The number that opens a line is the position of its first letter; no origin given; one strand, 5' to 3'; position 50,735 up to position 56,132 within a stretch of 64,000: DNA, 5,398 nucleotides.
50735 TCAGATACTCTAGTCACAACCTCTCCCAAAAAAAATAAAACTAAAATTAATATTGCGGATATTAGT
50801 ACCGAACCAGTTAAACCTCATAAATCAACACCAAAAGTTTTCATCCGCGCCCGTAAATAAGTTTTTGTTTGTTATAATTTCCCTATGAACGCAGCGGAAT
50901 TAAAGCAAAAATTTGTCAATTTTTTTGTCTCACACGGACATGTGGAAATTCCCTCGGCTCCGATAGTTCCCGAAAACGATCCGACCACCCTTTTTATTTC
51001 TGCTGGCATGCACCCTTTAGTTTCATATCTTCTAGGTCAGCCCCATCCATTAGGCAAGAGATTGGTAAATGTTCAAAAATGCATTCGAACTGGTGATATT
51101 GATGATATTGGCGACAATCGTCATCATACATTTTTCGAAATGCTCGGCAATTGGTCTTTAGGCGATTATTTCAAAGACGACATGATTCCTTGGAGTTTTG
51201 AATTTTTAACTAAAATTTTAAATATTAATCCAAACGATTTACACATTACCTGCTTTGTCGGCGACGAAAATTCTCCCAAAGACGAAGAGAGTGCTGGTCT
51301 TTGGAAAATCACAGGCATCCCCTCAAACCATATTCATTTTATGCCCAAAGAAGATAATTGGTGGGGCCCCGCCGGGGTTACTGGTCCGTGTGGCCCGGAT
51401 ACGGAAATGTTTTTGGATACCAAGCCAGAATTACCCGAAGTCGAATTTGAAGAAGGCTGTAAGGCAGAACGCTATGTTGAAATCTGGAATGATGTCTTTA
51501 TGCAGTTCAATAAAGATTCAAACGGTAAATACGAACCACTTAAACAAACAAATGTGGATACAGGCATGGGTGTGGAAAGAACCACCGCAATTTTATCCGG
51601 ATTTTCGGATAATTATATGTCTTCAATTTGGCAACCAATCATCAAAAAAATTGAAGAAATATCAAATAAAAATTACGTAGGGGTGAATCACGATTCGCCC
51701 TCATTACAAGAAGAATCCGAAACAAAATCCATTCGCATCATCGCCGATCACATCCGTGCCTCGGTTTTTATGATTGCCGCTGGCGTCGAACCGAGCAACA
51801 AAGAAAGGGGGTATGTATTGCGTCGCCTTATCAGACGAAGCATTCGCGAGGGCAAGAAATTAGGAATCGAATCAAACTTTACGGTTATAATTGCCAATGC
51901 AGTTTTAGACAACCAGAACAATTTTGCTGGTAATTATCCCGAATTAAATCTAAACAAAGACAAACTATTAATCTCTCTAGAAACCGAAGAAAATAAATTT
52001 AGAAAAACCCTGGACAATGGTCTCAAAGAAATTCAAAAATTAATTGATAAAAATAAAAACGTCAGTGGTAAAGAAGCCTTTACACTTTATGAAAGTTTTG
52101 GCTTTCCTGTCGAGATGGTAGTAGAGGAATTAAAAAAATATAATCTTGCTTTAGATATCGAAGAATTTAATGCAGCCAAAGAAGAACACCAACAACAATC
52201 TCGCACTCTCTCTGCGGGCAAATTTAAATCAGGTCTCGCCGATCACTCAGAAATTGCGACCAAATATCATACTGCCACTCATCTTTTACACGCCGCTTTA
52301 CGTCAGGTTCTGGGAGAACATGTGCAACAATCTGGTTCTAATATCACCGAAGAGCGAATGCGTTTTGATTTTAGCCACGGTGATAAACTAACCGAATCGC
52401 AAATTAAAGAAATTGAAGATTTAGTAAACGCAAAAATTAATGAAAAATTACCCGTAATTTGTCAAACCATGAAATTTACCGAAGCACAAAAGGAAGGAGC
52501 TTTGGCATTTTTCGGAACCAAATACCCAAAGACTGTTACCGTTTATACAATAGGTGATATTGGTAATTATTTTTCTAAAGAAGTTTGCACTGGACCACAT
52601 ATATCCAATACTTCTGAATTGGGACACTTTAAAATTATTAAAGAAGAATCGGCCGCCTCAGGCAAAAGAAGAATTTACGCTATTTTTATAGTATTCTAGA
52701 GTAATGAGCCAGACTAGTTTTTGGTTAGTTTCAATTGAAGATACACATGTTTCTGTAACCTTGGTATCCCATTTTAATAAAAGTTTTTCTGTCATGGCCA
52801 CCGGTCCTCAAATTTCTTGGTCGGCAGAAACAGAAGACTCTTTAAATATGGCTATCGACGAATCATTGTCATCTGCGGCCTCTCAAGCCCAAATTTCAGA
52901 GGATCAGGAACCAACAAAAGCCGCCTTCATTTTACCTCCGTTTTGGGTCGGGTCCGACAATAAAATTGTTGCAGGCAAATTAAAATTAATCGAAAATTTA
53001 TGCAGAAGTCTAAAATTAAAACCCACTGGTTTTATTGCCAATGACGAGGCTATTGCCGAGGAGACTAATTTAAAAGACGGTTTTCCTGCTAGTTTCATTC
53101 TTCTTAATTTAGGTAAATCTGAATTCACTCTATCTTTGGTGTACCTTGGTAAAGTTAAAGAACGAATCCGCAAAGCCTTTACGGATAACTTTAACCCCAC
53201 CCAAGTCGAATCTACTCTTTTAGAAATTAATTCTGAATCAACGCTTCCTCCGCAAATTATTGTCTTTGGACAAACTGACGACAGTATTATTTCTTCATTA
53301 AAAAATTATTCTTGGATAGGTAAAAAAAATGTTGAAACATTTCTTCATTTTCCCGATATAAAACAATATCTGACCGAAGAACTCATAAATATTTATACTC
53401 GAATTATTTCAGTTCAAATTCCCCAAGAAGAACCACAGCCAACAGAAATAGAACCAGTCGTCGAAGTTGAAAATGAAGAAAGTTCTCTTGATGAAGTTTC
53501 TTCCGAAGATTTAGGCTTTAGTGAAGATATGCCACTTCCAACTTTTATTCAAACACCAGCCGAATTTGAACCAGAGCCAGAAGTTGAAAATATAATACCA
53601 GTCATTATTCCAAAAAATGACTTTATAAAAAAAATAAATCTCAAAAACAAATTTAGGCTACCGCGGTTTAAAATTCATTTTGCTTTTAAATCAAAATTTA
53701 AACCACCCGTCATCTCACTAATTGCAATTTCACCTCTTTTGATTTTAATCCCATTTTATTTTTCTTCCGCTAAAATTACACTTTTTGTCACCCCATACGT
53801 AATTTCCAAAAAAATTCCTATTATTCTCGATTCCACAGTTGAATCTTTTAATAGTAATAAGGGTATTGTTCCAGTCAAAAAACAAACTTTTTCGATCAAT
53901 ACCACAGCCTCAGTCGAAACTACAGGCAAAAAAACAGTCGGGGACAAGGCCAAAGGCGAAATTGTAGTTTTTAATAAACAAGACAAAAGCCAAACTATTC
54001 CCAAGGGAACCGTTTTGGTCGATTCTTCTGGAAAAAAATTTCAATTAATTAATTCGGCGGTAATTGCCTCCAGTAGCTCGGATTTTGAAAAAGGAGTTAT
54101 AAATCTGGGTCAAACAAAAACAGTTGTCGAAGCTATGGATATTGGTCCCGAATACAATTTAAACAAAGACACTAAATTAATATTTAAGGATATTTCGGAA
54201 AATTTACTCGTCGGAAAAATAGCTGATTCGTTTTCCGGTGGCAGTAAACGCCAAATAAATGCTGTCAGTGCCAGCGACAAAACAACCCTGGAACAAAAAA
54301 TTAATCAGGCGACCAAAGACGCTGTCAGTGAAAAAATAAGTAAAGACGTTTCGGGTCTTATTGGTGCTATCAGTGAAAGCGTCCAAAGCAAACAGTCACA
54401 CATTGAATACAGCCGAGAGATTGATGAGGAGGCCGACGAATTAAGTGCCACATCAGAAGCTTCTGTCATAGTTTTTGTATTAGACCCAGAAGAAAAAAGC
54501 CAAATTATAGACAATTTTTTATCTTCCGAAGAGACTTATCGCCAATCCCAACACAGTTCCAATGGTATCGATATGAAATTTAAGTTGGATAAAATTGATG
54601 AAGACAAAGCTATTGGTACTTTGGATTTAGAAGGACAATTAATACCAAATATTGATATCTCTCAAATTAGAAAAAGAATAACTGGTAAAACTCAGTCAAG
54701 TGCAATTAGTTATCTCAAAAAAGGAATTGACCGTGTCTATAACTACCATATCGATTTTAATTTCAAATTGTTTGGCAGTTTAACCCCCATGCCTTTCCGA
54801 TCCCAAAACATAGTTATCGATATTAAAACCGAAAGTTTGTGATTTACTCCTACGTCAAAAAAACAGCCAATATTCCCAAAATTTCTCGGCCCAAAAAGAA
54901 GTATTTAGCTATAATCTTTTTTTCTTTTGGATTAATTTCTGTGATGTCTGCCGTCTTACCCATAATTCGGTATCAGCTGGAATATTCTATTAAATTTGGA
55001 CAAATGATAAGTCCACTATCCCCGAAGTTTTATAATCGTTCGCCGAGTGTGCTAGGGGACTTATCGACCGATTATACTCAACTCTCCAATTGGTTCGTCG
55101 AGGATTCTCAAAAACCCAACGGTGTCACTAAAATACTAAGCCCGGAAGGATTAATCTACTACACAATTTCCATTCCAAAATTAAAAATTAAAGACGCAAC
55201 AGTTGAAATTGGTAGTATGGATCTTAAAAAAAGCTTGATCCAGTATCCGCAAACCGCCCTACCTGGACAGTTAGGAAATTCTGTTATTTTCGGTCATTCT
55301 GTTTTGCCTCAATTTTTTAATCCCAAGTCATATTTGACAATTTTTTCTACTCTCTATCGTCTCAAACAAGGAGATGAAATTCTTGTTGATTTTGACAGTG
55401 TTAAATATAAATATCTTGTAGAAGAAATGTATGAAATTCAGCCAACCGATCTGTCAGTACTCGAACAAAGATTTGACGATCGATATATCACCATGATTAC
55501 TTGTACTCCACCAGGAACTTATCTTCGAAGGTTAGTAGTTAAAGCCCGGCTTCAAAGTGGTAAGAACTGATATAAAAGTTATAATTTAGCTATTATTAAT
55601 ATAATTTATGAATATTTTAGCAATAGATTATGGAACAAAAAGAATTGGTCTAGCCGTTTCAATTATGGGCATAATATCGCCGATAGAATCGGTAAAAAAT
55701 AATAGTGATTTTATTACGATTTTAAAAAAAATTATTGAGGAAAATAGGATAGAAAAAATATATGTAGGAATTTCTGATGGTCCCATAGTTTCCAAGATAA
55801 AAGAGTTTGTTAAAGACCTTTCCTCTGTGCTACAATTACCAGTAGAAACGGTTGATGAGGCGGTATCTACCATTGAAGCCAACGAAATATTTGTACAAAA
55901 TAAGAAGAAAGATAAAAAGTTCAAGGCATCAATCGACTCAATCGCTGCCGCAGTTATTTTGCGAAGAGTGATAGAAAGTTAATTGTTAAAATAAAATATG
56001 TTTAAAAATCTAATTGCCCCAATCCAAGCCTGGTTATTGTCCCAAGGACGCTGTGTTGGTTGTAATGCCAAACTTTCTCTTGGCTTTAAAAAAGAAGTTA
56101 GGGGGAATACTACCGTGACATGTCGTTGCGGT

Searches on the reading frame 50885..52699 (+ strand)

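Call 24: search_protein_families(library=pfam, proteins=[window:50885-52699:+], max_evalue=0.0001)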
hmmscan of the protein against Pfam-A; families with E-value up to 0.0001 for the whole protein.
window:50885-52699:+ (604 aa): 2 families
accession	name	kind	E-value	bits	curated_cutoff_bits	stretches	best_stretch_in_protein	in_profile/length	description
PF01411.24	tRNA-synt_2c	-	2.4e-134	449.4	30.3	1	5-463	1-451/552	tRNA synthetases class II (A)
PF07973.19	tRNA_SAD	-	3.2e-16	59.5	24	1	551-598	1-44/44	Threonyl and Alanyl tRNA synthetase second additional domain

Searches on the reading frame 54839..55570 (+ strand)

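Call 60: search_protein_families(library=pfam, proteins=[window:54839-55570:+], max_evalue=0.05)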
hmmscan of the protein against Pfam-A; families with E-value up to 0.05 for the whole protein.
window:54839-55570:+ (243 aa): 1 family
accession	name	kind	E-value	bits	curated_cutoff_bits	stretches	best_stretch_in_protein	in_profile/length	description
PF04203.18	Sortase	-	3.9e-24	85.2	26.6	1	110-238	1-124/125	Sortase domain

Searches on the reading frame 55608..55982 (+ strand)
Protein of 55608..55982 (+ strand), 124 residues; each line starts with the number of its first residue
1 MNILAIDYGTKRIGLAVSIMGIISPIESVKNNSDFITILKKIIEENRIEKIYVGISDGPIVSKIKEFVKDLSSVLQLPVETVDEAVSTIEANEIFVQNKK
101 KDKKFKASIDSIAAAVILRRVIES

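Call 60: search_protein_families(library=pfam, proteins=[window:55608-55982:+], max_evalue=0.05)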
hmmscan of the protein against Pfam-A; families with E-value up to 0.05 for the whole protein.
window:55608-55982:+ (124 aa): 1 family
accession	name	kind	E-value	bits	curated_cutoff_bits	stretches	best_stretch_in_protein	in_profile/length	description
PF03652.20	RuvX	-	9.3e-26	91.2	29.2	1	1-123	1-133/134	Holliday junction resolvase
